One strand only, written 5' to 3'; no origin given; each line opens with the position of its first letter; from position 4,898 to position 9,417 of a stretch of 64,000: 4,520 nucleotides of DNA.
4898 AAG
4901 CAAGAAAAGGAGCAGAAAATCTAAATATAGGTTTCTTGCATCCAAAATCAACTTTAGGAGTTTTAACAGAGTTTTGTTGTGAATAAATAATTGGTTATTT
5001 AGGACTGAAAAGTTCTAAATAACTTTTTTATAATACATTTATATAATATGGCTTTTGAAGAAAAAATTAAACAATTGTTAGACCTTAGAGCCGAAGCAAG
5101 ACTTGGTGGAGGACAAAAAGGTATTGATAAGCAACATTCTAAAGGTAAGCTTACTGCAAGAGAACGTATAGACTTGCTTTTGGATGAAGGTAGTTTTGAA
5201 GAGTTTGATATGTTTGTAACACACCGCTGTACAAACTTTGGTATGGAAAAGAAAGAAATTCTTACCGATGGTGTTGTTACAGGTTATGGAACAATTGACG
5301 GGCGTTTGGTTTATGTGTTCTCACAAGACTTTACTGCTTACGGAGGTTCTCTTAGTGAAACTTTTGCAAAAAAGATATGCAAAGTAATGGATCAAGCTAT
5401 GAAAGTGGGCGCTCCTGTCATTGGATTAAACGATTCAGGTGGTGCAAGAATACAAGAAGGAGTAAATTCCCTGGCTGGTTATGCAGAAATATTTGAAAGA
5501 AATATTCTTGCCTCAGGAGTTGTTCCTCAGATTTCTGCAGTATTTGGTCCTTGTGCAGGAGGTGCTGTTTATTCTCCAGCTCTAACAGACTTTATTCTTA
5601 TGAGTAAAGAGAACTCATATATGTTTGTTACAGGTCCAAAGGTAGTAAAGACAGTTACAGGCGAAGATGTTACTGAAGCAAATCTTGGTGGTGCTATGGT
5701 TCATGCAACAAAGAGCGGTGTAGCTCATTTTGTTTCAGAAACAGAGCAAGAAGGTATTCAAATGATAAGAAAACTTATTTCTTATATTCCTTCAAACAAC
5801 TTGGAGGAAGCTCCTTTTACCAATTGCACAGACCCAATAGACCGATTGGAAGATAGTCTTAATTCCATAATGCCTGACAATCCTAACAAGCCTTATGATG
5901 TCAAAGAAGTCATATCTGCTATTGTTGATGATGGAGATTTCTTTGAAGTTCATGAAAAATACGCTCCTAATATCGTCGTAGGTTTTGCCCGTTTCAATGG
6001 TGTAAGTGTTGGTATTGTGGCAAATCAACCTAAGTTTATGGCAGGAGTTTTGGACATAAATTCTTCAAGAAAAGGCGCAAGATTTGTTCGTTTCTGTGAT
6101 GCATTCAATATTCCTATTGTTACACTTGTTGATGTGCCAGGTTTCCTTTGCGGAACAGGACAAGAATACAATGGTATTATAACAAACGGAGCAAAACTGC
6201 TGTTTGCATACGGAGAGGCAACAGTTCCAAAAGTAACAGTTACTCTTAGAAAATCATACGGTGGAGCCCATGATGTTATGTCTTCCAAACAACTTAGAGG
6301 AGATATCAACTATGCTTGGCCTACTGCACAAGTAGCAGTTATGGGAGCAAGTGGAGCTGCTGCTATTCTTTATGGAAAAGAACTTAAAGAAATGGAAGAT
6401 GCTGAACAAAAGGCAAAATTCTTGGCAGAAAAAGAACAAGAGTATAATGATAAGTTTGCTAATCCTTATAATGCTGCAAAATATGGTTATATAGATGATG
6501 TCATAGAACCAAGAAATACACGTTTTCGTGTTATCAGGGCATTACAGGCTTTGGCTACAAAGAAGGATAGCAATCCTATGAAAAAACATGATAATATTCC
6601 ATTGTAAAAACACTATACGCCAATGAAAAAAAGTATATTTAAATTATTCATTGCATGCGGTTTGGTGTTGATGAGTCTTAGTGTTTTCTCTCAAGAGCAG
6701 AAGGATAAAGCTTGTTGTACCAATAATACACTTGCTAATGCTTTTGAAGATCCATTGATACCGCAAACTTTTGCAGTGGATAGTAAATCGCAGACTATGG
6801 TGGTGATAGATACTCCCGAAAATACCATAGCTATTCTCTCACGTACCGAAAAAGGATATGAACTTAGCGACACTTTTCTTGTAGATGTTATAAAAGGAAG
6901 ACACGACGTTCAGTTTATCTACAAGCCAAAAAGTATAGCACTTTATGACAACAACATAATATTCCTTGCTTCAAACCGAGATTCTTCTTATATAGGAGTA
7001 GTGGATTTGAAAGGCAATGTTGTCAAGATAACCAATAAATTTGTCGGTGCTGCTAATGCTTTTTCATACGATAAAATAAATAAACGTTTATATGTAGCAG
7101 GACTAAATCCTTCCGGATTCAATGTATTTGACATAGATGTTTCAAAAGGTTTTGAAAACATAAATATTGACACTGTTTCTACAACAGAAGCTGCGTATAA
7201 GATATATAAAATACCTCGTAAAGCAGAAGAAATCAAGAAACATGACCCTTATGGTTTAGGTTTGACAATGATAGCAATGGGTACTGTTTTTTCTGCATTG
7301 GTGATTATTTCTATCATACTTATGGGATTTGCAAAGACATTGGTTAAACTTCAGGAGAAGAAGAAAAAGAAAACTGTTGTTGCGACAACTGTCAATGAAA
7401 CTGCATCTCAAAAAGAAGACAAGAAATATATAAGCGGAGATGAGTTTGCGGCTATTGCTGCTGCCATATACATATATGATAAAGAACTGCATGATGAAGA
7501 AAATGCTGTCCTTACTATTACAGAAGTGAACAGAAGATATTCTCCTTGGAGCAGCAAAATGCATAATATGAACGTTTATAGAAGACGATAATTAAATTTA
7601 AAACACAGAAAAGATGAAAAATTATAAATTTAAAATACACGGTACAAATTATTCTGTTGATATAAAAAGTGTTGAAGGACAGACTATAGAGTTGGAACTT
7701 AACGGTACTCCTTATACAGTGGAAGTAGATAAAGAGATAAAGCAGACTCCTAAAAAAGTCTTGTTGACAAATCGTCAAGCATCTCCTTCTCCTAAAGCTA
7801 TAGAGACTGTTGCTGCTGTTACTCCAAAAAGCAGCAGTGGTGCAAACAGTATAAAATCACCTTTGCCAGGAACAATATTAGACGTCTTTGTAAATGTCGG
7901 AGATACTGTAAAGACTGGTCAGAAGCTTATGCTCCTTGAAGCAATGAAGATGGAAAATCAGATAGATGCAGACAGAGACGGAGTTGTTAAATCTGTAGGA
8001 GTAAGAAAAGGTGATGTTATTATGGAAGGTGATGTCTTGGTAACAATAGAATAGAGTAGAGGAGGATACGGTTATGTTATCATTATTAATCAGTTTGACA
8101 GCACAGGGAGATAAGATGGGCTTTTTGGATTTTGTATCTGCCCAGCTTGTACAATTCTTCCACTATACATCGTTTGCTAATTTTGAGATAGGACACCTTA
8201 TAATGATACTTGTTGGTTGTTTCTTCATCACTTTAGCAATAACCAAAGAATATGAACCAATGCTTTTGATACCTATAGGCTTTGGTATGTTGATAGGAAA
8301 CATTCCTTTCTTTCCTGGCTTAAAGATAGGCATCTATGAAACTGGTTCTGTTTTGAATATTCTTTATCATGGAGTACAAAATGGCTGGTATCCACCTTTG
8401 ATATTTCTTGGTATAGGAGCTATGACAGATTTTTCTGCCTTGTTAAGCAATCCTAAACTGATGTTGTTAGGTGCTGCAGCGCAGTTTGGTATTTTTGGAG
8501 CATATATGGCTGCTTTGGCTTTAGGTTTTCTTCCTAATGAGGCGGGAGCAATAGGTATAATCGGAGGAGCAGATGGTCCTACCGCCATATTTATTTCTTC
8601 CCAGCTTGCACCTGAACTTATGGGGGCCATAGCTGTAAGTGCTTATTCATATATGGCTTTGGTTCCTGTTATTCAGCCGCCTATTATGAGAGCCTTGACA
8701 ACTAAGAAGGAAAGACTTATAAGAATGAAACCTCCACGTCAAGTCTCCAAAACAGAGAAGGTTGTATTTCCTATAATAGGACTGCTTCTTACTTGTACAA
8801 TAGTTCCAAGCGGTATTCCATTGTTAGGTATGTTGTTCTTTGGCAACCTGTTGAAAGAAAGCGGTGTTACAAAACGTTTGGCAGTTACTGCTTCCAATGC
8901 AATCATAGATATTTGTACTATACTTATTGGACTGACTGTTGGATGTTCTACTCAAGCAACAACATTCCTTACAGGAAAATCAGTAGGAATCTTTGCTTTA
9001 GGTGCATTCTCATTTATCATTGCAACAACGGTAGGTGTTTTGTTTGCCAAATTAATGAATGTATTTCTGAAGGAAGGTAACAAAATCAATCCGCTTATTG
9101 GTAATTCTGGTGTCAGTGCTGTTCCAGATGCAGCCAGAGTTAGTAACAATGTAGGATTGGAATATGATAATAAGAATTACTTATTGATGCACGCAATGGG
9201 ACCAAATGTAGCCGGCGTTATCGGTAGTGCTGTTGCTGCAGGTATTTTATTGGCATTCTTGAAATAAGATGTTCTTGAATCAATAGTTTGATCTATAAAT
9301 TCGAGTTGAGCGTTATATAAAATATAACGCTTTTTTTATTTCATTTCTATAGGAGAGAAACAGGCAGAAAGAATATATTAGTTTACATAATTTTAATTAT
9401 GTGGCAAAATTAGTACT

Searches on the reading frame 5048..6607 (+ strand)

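Call 57: search_protein_families(library=pfam, proteins=[window:5048-6607:+], max_evalue=0.00001)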
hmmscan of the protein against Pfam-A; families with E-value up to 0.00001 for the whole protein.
window:5048-6607:+ (519 aa): 2 families
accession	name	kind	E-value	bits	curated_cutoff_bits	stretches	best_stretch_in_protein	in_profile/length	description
PF01039.27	Carboxyl_trans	-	7.6e-204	678.3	22.3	1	28-517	1-493/493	Carboxyl transferase domain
PF03255.19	ACCA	-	6.2e-15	55.6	23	1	285-465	68-253/310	Acetyl co-enzyme A carboxylase carboxyltransferase-like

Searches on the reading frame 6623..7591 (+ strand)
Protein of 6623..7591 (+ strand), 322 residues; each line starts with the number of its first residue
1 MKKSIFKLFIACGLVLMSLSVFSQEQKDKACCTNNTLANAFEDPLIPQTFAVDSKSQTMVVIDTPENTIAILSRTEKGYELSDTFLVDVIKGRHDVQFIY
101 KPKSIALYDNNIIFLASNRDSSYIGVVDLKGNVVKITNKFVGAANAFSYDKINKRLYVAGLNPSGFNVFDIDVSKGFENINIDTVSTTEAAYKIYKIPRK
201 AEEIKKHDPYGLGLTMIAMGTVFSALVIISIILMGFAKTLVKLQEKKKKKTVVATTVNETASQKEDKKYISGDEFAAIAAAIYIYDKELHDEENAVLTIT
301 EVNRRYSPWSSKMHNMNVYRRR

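Call 57: search_protein_families(library=pfam, proteins=[window:6623-7591:+], max_evalue=0.00001)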
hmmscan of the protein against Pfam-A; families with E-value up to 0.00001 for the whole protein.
window:6623-7591:+ (322 aa): 1 family
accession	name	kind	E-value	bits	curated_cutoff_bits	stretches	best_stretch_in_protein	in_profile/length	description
PF04277.18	OAD_gamma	-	1.5e-13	51.6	27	1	211-283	3-73/76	Oxaloacetate decarboxylase, gamma chain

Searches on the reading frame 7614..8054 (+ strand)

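Call 57: search_protein_families(library=pfam, proteins=[window:7614-8054:+], max_evalue=0.00001)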
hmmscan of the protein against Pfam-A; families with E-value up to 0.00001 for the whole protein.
window:7614-8054:+ (146 aa): 4 families
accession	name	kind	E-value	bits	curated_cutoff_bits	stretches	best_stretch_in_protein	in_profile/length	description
PF00364.28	Biotin_lipoyl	-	3.7e-19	68.8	22.1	1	79-145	2-73/73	Biotin-requiring enzyme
PF13533.13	Biotin_lipoyl_2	-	1.7e-11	44.1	29.8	0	80-106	3-29/32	Biotin-lipoyl like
PF16576.10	HlyD_D23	-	2.1e-07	30.9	30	0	114-145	108-139/214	Barrel-sandwich domain of CusB or HlyD membrane-fusion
PF13437.12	HlyD_3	-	1.4e-06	29.5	22.2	0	117-145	2-30/106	HlyD family secretion protein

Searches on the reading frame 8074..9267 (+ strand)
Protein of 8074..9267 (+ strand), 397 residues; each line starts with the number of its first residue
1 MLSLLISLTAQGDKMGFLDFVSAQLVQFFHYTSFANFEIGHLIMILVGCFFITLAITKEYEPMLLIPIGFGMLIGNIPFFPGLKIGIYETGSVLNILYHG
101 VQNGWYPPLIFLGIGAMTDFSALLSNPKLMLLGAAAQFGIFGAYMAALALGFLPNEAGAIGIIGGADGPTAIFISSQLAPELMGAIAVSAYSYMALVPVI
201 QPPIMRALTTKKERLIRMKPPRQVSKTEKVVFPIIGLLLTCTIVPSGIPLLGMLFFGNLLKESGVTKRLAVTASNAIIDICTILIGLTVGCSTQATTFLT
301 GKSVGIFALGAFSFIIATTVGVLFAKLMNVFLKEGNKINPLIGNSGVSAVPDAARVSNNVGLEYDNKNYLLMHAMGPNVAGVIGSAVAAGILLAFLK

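Call 57: search_protein_families(library=pfam, proteins=[window:8074-9267:+], max_evalue=0.00001)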
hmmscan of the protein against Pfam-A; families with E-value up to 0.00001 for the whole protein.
window:8074-9267:+ (397 aa): 1 family
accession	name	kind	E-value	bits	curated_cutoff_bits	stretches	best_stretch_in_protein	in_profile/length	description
PF03977.18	OAD_beta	-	1.3e-150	501.7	31.6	1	41-396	2-349/349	Na+-transporting oxaloacetate decarboxylase beta subunit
